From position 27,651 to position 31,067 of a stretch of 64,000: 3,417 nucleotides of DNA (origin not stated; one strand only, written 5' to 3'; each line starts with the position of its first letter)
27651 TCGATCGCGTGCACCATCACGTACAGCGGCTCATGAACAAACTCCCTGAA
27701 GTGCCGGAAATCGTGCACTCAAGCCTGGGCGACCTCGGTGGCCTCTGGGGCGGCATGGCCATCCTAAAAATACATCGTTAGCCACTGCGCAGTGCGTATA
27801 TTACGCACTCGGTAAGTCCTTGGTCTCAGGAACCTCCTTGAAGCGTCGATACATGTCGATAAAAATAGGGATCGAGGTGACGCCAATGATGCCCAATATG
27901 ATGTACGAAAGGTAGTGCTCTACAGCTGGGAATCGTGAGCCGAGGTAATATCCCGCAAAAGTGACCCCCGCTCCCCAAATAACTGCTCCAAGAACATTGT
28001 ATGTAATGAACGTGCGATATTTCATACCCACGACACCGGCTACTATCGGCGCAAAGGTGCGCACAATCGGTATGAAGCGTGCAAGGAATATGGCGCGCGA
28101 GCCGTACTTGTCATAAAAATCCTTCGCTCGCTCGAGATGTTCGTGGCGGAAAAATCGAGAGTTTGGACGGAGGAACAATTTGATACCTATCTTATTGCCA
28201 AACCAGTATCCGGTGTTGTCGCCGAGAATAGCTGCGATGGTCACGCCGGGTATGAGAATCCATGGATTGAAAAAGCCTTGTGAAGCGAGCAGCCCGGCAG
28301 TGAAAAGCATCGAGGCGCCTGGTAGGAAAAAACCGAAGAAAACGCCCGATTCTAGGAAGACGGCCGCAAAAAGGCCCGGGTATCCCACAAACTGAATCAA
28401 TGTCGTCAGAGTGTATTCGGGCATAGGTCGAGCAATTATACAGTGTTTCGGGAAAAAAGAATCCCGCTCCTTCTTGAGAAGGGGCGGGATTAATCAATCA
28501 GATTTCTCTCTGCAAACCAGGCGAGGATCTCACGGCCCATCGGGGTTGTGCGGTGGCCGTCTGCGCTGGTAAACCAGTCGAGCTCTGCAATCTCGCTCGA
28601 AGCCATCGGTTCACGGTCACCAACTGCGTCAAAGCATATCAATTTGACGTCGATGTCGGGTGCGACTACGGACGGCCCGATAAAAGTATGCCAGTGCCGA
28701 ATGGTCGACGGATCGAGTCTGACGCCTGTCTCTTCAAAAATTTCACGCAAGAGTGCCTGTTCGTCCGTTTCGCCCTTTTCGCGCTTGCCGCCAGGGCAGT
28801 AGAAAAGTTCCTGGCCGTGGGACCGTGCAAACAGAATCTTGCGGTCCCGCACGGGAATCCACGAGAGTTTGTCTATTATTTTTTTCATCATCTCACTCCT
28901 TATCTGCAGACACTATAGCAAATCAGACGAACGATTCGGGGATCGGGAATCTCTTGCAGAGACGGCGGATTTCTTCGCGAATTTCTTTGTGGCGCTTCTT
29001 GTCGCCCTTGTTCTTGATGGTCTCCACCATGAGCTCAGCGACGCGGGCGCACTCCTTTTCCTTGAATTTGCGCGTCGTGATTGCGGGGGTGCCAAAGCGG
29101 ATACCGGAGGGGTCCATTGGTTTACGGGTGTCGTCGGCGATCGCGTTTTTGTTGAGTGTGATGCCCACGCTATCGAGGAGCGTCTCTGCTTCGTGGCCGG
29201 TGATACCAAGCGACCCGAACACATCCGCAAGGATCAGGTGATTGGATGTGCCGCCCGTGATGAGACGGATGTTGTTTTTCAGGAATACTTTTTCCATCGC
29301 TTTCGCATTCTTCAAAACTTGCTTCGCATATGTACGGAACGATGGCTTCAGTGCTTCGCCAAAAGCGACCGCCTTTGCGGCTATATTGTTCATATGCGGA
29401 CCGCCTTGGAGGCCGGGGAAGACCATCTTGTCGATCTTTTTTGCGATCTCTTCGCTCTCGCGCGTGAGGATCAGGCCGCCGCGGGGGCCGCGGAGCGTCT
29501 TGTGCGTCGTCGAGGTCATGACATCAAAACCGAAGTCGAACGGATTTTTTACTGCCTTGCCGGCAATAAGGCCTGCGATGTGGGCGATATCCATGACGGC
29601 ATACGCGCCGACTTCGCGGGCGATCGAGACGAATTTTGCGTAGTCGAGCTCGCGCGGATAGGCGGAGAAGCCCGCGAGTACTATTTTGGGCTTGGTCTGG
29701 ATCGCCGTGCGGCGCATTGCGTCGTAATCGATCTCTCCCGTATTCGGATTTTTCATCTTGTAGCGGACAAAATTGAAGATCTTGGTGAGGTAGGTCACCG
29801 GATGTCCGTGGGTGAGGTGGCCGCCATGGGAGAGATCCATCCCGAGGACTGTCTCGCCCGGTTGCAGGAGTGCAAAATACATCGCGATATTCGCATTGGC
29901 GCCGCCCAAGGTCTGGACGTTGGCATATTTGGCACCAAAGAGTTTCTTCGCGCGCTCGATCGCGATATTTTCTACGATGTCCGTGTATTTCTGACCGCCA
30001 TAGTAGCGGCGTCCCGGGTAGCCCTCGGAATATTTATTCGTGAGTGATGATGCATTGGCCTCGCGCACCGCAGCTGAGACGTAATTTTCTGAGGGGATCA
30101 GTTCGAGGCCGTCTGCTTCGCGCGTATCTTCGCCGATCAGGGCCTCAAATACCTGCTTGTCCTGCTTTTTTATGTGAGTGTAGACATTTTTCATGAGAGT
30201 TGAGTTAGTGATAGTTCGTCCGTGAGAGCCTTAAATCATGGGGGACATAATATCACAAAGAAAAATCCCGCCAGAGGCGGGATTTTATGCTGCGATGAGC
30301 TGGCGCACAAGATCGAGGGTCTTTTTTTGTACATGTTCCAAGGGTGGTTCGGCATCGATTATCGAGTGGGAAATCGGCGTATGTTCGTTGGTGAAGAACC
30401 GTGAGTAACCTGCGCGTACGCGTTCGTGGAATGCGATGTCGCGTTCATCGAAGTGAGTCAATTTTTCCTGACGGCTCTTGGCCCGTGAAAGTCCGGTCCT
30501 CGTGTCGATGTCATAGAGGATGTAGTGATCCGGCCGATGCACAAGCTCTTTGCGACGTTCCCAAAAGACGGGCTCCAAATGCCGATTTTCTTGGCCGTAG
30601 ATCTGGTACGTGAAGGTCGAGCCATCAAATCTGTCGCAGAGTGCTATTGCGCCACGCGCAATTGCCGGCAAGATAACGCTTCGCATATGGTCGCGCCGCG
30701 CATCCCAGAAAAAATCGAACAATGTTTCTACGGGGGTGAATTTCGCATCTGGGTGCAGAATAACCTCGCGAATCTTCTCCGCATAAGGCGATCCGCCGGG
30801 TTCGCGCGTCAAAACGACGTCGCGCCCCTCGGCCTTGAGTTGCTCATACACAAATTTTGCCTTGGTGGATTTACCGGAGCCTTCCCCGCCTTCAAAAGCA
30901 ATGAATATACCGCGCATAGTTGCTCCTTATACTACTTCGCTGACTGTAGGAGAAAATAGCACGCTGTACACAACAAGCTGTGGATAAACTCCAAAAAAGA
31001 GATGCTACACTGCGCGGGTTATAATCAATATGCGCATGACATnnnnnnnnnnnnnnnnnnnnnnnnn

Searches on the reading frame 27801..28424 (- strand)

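Call 52: search_protein_families(library=pfam, proteins=[window:27801-28424:-], max_evalue=0.0001)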
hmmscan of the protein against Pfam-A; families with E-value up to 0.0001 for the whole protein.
window:27801-28424:- (207 aa): 1 family
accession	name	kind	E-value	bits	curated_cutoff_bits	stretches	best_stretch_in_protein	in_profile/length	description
PF09335.16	VTT_dom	-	9e-21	75.1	33.9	1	35-159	2-122/123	VTT domain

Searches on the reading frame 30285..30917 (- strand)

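Call 52: search_protein_families(library=pfam, proteins=[window:30285-30917:-], max_evalue=0.0001)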
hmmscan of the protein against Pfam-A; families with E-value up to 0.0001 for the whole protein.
window:30285-30917:- (210 aa): 1 family
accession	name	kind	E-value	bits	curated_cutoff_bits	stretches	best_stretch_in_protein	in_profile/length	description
PF02223.23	Thymidylate_kin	-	7.6e-37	127.2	27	1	8-199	1-184/185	Thymidylate kinase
